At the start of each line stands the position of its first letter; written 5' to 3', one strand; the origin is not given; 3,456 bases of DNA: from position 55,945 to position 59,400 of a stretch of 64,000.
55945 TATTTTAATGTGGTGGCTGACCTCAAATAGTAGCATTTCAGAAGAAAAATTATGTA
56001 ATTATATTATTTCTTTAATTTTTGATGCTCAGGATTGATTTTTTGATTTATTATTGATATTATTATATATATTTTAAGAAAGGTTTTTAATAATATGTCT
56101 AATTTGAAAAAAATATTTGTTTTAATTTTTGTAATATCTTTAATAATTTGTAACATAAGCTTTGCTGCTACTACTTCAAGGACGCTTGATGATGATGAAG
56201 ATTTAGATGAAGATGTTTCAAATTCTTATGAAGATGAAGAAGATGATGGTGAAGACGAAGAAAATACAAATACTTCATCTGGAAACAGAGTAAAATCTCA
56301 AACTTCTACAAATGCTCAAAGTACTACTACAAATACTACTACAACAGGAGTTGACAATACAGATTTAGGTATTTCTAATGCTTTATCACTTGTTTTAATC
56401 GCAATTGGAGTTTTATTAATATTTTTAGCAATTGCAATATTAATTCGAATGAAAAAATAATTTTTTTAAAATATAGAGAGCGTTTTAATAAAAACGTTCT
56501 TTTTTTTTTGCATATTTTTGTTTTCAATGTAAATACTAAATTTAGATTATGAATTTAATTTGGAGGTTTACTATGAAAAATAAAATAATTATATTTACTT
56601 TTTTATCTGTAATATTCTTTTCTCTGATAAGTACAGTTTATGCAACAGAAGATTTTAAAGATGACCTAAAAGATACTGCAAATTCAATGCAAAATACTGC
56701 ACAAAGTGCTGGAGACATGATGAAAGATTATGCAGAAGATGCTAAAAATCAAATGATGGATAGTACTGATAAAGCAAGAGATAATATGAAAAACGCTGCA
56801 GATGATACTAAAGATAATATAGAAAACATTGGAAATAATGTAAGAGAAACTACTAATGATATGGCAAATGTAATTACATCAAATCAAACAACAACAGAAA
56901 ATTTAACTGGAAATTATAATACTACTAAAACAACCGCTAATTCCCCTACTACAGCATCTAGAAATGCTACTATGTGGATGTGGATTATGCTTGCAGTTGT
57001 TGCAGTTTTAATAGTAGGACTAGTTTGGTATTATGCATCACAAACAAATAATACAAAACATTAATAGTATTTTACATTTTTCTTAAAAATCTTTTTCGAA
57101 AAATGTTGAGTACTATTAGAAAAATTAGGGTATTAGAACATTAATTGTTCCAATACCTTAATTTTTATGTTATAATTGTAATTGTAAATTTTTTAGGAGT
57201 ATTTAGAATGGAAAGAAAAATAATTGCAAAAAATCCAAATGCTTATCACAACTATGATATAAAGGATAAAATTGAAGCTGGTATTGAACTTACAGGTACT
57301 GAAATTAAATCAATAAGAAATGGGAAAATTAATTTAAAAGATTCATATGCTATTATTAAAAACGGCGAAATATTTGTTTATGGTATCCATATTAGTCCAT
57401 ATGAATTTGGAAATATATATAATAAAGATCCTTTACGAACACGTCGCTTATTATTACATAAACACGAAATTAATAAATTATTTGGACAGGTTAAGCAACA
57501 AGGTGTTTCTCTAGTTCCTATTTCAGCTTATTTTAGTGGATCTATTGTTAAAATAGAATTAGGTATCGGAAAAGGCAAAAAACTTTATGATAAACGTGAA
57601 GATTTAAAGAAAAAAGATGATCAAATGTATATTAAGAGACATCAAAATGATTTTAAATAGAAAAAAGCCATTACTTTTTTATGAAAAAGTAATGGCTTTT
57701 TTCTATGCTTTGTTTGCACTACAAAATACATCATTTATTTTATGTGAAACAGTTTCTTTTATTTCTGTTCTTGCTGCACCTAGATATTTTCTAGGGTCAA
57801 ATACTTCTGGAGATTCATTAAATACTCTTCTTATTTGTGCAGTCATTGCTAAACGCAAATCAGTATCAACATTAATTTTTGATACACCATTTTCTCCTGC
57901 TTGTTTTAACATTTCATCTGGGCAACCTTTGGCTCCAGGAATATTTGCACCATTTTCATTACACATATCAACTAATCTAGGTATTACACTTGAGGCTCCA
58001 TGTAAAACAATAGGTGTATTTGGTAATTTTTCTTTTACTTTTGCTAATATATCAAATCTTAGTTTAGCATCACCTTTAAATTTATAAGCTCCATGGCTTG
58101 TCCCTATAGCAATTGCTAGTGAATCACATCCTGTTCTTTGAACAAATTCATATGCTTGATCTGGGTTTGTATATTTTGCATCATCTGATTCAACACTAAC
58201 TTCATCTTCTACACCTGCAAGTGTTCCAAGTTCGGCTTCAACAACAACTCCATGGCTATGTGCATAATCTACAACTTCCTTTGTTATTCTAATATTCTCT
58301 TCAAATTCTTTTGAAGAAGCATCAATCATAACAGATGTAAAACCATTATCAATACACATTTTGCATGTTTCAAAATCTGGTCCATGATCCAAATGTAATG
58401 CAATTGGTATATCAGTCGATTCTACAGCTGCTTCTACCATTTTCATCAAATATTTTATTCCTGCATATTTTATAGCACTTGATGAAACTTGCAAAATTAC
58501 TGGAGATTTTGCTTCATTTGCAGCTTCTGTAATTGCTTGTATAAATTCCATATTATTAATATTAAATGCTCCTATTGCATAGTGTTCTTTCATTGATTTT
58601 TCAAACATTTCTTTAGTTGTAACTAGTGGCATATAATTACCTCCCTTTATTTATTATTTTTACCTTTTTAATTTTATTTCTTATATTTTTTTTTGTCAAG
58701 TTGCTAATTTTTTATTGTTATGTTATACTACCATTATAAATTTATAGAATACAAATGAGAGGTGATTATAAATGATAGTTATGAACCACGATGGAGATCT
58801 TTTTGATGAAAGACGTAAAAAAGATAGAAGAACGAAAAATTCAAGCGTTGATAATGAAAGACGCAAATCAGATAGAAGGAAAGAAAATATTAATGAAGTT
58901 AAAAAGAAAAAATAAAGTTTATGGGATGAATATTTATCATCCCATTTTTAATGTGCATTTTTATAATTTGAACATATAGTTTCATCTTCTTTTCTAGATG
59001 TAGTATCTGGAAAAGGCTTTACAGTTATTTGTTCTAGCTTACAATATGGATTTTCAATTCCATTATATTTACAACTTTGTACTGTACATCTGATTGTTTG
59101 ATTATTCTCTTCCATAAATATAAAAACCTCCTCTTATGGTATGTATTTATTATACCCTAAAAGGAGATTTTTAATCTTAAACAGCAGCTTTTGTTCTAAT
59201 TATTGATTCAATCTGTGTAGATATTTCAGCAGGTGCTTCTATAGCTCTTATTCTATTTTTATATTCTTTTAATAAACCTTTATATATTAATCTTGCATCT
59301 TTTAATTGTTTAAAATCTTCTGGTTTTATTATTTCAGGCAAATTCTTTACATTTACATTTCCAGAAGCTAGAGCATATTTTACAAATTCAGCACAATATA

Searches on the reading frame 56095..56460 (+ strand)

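Call 62: search_protein_families(library=pfam, proteins=[window:56095-56460:+], max_evalue=0.001)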
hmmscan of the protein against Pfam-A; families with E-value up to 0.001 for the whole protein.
window:56095-56460:+ (121 aa): 2 families
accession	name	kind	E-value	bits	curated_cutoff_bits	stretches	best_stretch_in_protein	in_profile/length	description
PF01456.22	Mucin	-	0.0004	20.8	34.7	1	9-87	8-65/143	Mucin-like glycoprotein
PF05642.16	Sporozoite_P67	-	0.00091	17.9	28.9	1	26-90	94-167/727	Sporozoite P67 surface antigen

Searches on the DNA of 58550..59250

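Call 74: search_rna_families(source=window, start=58550, end=59250, threshold=evalue, max_evalue=1)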
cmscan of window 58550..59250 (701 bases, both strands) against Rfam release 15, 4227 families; matches with E-value up to 1: 2.
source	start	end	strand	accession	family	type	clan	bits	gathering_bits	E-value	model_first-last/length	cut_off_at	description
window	59109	59176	+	RF02386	sau-19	Gene; sRNA;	-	25.6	80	0.027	1-75/75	no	Staphylococcus sRNA sau-19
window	59113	59181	-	RF04291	mir-368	Gene; miRNA;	CL00149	22.5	58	0.096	1-72/72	no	mir-368 microRNA precursor family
